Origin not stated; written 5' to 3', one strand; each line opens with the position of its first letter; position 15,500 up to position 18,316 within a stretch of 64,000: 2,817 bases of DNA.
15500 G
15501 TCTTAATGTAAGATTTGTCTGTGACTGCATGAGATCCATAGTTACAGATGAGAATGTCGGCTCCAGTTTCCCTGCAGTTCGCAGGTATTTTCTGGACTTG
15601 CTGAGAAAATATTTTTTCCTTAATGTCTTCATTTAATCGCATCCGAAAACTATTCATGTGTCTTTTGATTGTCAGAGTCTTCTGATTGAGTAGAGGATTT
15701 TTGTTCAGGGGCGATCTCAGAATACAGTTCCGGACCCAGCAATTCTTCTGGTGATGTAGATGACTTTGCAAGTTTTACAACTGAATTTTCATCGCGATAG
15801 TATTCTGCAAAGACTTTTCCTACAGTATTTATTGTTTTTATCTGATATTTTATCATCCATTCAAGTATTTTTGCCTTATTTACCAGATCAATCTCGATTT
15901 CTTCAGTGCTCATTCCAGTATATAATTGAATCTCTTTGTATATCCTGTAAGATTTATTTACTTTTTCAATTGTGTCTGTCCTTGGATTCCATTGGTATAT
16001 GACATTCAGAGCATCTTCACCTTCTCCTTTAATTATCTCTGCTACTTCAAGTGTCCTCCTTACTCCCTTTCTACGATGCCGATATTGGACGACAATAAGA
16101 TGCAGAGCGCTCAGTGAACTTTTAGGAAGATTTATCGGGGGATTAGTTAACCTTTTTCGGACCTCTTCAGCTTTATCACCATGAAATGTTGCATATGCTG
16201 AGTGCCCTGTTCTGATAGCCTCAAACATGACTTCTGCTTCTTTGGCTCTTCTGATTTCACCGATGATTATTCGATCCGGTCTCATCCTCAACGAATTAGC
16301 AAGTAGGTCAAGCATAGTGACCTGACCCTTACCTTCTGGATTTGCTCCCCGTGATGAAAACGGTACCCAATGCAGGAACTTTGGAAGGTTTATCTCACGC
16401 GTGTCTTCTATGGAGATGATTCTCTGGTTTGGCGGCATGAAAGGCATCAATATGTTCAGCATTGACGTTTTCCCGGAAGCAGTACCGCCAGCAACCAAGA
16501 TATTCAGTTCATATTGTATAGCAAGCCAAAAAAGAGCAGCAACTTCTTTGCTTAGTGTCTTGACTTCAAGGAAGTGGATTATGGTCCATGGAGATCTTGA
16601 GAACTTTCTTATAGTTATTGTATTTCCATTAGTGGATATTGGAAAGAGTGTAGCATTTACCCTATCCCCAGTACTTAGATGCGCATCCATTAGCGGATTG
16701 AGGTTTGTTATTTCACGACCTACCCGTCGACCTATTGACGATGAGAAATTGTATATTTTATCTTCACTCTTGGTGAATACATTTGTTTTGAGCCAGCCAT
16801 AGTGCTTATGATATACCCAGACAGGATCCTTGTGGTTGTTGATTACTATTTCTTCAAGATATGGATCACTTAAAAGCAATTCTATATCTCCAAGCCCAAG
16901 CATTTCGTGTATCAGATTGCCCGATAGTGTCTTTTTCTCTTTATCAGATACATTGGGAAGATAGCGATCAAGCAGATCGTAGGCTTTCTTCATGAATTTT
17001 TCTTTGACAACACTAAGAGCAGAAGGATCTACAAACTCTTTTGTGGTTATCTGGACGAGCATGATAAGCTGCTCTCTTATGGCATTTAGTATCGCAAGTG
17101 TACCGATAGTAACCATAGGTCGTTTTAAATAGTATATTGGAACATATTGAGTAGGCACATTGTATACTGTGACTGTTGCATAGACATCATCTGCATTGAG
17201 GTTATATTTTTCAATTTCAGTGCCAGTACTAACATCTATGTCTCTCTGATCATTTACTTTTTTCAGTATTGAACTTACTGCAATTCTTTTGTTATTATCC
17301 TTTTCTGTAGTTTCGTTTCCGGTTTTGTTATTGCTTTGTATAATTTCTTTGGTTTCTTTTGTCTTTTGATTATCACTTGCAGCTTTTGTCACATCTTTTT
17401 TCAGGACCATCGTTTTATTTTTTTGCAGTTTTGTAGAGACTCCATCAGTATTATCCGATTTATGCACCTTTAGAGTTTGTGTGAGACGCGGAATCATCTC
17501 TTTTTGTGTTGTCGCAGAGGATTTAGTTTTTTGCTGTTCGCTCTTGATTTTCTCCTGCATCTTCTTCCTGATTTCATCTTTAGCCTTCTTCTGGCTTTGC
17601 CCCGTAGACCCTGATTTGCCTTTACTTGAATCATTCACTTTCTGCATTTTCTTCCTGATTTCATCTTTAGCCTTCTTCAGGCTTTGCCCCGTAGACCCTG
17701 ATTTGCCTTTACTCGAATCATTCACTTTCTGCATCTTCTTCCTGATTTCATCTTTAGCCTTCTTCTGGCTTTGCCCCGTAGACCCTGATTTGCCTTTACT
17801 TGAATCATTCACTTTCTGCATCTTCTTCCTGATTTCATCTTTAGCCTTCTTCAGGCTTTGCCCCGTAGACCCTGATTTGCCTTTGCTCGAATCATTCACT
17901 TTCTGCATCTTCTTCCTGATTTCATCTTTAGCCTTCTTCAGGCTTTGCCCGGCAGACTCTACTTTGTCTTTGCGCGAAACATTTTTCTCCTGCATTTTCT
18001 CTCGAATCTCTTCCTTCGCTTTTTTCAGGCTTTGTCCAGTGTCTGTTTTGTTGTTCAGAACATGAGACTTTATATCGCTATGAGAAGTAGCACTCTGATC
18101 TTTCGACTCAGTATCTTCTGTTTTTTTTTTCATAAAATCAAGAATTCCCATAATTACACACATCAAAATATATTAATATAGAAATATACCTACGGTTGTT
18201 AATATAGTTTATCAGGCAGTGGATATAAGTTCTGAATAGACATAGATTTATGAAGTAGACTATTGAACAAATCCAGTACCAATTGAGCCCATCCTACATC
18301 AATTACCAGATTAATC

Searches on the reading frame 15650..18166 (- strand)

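Call 14: search_protein_families(library=pfam, proteins=[window:15650-18166:-], max_evalue=0.001)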
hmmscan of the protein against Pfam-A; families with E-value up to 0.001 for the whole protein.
window:15650-18166:- (838 aa): 1 family
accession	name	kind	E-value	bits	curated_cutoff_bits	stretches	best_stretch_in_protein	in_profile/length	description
PF00437.27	T2SSE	-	3.9e-31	108.5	24.9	1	508-680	99-262/370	Type II/IV secretion system protein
